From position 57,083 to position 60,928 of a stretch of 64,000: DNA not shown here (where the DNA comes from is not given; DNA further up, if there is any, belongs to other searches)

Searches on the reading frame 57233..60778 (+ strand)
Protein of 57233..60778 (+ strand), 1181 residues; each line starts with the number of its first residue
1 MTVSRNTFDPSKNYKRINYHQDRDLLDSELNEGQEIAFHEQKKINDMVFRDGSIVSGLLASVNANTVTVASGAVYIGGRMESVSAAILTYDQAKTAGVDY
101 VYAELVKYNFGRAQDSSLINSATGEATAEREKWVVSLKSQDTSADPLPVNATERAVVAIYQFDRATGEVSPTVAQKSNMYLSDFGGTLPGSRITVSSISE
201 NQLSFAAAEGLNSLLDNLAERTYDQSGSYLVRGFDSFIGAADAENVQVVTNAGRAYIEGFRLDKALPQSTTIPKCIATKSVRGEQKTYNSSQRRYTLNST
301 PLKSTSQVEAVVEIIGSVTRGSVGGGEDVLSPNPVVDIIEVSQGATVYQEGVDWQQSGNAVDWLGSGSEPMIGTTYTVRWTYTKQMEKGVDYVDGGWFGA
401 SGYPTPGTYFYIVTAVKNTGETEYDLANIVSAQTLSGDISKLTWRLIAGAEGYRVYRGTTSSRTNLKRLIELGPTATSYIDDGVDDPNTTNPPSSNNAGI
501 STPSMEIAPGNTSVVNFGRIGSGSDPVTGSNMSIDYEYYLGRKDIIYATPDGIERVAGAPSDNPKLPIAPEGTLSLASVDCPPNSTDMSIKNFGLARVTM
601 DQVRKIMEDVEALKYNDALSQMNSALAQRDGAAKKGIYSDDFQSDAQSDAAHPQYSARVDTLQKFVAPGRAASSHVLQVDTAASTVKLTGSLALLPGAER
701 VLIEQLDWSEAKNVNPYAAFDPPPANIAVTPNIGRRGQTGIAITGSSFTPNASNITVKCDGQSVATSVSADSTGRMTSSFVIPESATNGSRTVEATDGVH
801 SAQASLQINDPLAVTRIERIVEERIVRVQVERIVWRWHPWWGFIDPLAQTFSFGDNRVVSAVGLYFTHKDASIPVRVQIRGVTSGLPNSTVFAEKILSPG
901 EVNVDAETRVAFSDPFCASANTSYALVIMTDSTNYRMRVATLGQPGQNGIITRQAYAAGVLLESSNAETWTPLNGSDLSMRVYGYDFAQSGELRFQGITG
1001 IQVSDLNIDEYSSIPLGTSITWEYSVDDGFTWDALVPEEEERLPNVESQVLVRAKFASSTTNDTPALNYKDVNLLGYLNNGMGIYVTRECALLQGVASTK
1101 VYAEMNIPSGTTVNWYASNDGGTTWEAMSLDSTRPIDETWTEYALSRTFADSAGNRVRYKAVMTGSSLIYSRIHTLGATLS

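Call 17: search_protein_families(library=pfam, proteins=[window:57233-60778:+], max_evalue=0.001)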
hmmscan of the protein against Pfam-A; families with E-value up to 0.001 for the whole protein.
window:57233-60778:+ (1181 aa): 1 family
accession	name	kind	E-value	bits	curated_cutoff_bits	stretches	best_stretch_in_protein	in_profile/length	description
PF16075.10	DUF4815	-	5.6e-107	358.8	30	3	210-389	169-352/570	Domain of unknown function (DUF4815)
